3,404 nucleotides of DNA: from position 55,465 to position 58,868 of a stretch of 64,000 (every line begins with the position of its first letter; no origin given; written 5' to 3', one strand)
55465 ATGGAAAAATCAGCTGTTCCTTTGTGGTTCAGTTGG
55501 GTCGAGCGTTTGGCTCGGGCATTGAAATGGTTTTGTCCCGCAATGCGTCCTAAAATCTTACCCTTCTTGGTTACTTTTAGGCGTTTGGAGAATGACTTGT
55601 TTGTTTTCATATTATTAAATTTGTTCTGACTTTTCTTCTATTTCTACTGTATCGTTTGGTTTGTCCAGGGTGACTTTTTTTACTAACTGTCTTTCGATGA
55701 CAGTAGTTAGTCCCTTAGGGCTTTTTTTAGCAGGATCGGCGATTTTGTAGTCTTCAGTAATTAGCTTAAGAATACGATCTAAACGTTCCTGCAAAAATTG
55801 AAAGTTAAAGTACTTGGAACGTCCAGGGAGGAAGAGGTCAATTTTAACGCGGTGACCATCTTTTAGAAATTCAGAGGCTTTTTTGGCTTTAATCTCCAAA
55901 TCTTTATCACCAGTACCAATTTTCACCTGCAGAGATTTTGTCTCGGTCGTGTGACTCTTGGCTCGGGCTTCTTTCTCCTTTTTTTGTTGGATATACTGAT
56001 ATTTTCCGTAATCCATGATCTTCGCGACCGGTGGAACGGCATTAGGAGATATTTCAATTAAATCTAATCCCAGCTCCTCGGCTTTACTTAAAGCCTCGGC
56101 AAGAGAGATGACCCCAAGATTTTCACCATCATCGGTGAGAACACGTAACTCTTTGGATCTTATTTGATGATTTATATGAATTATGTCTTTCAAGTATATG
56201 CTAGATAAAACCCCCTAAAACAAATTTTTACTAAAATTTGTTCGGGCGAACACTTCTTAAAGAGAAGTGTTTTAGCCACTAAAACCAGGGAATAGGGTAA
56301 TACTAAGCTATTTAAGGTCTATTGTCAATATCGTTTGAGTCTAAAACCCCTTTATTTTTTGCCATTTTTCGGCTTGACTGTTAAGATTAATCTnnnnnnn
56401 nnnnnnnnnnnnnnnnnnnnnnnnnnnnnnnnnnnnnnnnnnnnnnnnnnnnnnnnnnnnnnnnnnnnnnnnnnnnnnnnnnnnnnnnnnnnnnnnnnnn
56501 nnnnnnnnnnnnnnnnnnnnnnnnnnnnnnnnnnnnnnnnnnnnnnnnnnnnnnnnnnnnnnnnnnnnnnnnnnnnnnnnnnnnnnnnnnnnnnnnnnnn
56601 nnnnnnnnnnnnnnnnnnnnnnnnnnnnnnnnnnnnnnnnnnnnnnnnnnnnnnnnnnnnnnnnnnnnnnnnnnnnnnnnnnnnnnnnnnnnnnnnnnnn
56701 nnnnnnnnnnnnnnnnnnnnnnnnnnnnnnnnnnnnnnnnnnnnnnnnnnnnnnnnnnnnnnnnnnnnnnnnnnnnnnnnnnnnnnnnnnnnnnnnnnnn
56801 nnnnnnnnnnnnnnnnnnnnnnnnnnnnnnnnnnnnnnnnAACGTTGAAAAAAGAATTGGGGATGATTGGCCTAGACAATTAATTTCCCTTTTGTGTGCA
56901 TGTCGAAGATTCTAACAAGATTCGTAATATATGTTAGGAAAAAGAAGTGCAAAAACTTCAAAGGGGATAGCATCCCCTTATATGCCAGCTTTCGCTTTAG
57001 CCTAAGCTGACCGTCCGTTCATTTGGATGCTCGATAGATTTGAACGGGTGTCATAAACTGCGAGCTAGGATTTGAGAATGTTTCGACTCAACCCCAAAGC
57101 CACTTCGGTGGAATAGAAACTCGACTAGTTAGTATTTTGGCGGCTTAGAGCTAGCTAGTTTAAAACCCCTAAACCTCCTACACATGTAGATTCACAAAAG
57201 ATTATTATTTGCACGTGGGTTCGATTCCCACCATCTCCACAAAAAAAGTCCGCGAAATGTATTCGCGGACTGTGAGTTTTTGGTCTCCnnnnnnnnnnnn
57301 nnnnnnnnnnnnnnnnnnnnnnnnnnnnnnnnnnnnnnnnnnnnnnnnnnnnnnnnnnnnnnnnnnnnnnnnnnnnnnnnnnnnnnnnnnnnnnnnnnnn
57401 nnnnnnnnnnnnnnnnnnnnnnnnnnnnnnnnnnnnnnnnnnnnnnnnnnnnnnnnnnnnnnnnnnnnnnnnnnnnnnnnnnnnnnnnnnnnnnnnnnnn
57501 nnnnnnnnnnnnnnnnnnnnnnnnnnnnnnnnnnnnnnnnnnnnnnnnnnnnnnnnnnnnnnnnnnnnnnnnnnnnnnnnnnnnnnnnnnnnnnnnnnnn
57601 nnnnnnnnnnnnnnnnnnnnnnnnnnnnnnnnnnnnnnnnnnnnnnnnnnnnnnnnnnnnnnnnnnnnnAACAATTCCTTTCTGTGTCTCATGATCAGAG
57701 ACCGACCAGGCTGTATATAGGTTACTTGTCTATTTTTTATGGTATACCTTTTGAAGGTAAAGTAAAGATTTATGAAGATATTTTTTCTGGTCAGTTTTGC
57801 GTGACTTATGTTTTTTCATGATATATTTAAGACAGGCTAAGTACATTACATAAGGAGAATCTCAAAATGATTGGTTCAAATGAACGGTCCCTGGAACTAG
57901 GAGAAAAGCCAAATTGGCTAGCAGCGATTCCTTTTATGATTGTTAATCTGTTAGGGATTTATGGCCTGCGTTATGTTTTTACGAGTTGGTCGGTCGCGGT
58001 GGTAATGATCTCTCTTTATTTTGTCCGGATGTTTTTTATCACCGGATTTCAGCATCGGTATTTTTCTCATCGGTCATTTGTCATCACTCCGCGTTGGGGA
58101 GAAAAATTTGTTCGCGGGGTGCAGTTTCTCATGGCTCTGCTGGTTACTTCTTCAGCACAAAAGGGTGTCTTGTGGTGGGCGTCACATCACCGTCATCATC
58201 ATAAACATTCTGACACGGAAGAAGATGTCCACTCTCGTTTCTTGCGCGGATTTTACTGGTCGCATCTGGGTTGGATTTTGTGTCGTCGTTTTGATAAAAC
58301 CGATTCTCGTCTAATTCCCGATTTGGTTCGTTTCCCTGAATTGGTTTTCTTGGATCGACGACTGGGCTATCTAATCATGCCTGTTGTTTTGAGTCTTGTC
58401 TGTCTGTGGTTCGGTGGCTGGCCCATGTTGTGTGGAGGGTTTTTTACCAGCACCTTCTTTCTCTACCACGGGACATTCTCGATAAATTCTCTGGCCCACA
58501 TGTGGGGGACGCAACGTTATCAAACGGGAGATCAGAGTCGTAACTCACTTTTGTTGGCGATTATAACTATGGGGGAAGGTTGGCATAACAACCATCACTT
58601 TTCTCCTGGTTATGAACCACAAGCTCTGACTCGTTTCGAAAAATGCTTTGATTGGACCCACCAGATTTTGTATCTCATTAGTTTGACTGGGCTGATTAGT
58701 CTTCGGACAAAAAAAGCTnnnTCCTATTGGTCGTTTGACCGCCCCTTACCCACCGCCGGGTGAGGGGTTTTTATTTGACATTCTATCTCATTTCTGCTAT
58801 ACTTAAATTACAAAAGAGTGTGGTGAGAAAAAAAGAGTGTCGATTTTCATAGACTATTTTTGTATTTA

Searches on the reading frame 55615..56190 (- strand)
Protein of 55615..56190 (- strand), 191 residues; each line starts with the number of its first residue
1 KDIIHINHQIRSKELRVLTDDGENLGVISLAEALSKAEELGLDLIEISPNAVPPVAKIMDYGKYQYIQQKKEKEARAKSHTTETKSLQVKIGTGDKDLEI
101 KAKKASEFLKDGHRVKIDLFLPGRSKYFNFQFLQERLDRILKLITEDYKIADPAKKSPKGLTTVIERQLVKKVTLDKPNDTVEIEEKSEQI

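Call 63: list_cluster_members(proteins=[window:55615-56190:-, window:56394-56837:+, window:57289-57666:-, window:57867-58718:+, window:59172-61193:+, window:61171-61893:+, window:27979-28815:+, window:29340-29804:+, window:33439-33942:-, window:48584-49198:+])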
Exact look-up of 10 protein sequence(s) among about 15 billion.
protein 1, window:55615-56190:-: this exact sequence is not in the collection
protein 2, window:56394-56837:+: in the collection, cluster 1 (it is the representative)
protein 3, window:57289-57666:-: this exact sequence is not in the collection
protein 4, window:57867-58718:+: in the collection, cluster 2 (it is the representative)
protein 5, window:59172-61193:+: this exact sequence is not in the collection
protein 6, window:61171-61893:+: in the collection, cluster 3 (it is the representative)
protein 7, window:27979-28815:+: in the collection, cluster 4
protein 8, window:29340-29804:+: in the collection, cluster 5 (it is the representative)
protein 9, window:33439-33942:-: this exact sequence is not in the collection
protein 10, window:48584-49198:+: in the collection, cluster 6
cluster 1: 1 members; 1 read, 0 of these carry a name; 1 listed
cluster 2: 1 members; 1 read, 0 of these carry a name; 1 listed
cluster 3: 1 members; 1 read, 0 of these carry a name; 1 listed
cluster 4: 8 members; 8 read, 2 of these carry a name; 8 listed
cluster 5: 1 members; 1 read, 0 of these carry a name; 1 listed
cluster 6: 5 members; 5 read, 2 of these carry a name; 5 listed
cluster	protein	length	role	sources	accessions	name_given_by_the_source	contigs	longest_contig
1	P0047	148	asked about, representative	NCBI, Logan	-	-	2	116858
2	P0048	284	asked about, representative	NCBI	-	-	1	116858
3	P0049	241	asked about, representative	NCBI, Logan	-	-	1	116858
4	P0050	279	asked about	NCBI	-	-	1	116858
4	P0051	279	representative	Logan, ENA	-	-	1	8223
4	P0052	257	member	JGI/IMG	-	large subunit ribosomal protein L2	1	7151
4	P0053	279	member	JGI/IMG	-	large subunit ribosomal protein L2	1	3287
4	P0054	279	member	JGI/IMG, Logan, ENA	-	-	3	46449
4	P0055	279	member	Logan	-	-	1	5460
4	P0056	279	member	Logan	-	-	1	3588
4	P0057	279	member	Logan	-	-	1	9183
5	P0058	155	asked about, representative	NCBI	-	-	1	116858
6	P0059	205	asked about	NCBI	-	-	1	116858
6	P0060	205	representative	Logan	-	-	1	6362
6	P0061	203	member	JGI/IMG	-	uncharacterized protein (TIGR00725 family)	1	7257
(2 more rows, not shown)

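Call 64: find_encoding_contigs(protein=P0054, flank=10000)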
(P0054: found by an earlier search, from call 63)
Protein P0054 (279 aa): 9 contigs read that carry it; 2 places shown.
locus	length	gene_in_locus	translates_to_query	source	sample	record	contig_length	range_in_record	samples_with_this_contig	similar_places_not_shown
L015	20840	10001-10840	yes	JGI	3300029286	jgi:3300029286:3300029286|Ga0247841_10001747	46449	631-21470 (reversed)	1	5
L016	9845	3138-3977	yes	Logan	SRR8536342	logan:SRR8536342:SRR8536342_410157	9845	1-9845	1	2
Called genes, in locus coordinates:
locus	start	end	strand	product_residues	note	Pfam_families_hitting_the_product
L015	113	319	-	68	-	-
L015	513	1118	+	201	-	PF02163:Peptidase_M50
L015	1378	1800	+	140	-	PF00164:Ribosom_S12_S23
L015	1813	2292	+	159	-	PF00177:Ribosomal_S7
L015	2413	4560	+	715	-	PF00009:GTP_EFTU, PF03144:GTP_EFTU_D2, PF22042:EF-G_D2, PF14492:EFG_III, PF16658:RF3_C (weak), PF03764:EFG_IV, PF00679:EFG_C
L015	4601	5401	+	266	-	-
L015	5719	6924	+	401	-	PF00009:GTP_EFTU, PF03144:GTP_EFTU_D2, PF03143:GTP_EFTU_D3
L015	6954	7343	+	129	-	PF00338:Ribosomal_S10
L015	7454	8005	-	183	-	-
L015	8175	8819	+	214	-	PF00297:Ribosomal_L3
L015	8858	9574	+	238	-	PF00573:Ribosomal_L4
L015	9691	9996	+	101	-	PF00276:Ribosomal_L23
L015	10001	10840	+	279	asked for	PF00181:Ribosomal_L2_N, PF03947:Ribosomal_L2_C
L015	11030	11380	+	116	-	PF00203:Ribosomal_S19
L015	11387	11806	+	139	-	PF00237:Ribosomal_L22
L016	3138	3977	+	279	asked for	PF00181:Ribosomal_L2_N, PF03947:Ribosomal_L2_C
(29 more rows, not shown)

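Call 65: find_encoding_contigs(protein=P0061, flank=10000)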
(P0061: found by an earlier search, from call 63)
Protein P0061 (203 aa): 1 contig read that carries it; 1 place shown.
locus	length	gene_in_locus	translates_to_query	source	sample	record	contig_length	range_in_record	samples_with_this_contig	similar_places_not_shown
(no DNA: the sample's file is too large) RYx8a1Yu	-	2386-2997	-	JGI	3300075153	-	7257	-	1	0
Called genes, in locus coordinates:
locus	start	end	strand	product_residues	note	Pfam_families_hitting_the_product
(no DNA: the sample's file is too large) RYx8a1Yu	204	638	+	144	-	PF09997:DUF2238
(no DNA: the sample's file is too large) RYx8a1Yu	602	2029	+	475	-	PF23023:Anti-Pycsar_Apyc1 (weak), PF00753:Lactamase_B, PF12706:Lactamase_B_2, PF16661:Lactamase_B_6, PF10996:Beta-Casp, PF07521:RMMBL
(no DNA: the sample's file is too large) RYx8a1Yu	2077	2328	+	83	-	PF05635:23S_rRNA_IVP (faint)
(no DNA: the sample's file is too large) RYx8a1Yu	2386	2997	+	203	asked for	PF18306:LDcluster4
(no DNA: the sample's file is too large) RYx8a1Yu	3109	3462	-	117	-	PF00453:Ribosomal_L20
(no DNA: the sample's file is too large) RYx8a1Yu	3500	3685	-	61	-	PF01632:Ribosomal_L35p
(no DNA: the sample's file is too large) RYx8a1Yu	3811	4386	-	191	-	PF05198:IF3_N, PF00707:IF3_C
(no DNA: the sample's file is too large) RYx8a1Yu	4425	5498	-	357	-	PF00665:rve, PF13683:rve_3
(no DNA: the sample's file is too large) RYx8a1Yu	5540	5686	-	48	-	-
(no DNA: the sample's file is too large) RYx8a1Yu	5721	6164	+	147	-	PF01668:SmpB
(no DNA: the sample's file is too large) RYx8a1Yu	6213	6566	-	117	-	-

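Call 66: find_encoding_contigs(protein=P0060, flank=10000)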
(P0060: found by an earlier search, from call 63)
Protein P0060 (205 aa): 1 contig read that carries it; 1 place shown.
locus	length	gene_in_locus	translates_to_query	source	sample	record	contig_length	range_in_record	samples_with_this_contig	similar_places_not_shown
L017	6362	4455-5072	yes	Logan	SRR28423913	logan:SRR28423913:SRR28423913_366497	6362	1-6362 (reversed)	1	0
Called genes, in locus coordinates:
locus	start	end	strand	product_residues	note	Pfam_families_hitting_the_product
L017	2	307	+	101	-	?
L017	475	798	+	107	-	-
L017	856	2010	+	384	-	-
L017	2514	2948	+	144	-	PF09997:DUF2238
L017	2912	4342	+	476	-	PF23023:Anti-Pycsar_Apyc1 (weak), PF00753:Lactamase_B, PF16661:Lactamase_B_6, PF12706:Lactamase_B_2 (weak), PF10996:Beta-Casp, PF07521:RMMBL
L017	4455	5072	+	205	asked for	PF18306:LDcluster4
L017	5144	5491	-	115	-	PF00453:Ribosomal_L20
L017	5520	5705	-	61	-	PF01632:Ribosomal_L35p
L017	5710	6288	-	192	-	PF05198:IF3_N, PF00707:IF3_C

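Call 67: find_encoding_contigs(protein=P0047, flank=10000)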
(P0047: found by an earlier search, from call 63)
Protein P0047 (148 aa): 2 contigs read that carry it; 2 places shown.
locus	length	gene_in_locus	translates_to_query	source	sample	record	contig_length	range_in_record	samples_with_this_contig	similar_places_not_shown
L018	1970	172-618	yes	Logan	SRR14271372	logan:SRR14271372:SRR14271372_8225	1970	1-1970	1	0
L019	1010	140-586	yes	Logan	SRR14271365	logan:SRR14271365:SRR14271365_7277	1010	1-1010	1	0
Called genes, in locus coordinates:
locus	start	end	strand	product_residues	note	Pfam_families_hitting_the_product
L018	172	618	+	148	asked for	PF01668:SmpB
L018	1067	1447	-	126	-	PF00072:Response_reg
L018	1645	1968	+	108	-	?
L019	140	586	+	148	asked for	PF01668:SmpB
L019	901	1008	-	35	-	?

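Call 68: find_encoding_contigs(protein=P0057, flank=10000)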
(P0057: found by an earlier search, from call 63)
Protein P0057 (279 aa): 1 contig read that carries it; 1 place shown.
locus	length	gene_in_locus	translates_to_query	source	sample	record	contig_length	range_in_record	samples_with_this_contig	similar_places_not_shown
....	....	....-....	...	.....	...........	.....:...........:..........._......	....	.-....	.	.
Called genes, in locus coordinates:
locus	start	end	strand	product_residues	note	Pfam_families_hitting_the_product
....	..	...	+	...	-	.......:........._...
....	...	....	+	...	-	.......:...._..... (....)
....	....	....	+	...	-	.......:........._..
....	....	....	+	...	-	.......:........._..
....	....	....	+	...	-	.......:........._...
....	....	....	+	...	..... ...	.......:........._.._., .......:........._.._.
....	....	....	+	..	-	-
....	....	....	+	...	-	-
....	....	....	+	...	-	?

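Call 69: find_encoding_contigs(protein=P0051, flank=10000)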
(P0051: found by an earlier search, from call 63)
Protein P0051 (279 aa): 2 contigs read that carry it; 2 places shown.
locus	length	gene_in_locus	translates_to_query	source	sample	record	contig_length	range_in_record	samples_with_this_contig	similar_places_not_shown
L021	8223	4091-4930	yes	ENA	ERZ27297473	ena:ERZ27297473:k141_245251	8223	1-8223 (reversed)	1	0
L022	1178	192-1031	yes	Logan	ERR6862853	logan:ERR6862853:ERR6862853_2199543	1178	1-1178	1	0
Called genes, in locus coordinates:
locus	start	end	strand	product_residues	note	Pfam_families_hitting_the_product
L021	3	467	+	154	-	?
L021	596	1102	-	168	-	-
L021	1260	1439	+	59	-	-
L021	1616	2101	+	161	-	-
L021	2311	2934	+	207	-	PF00297:Ribosomal_L3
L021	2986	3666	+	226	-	PF00573:Ribosomal_L4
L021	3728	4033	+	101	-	PF00276:Ribosomal_L23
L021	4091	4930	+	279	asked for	PF00181:Ribosomal_L2_N, PF03947:Ribosomal_L2_C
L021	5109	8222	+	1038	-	?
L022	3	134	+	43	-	?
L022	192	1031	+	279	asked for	PF00181:Ribosomal_L2_N, PF03947:Ribosomal_L2_C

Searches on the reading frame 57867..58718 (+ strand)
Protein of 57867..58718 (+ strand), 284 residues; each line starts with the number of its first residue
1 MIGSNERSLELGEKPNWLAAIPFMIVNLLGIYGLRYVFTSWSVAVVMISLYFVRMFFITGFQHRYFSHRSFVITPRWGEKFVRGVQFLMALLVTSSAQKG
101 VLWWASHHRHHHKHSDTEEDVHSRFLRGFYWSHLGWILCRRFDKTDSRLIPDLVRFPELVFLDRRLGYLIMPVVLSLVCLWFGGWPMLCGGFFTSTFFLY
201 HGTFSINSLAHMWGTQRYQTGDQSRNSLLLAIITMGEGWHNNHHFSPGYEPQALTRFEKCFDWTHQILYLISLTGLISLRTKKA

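Call 42: search_protein_families(library=pfam, proteins=[window:57867-58718:+], max_evalue=0.01)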
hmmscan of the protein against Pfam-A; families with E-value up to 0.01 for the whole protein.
window:57867-58718:+ (284 aa): 1 family
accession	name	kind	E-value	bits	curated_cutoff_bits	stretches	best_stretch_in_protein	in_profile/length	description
PF00487.30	FA_desaturase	-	8.4e-15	55.7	29.7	1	40-254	2-231/253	Fatty acid desaturase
